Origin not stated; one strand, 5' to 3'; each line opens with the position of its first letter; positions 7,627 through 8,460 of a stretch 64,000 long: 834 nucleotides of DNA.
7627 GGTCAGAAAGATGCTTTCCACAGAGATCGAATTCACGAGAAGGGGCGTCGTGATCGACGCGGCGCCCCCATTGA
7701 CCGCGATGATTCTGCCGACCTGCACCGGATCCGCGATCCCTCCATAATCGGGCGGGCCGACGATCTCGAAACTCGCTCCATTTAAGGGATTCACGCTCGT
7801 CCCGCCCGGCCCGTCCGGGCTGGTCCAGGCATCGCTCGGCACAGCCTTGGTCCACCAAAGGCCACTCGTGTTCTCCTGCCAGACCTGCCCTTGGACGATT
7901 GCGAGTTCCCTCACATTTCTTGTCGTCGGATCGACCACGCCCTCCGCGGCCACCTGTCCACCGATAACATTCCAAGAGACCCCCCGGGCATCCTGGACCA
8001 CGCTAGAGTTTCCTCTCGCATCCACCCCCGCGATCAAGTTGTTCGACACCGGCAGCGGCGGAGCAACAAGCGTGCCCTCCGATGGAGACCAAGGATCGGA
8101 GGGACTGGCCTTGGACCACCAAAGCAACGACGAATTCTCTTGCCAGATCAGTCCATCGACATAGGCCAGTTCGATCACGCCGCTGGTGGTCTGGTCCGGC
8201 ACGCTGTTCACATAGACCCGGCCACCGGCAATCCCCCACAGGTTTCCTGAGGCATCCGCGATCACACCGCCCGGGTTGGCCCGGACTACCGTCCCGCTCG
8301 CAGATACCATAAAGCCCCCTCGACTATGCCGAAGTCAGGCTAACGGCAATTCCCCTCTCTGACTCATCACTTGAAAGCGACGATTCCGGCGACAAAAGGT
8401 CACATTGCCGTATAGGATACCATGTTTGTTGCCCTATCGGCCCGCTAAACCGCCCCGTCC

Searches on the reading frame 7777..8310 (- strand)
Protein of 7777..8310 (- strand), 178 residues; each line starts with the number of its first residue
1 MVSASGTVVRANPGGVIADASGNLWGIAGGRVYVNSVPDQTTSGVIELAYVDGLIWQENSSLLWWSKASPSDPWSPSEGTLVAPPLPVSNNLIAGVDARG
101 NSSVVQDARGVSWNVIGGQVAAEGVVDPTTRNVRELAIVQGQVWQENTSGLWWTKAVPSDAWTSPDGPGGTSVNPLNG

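Call 75: search_solved_structures(query=window:7777-8310:-, max_evalue=1)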
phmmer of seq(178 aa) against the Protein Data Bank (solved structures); distinct sequences matched with E-value up to 1: 0.
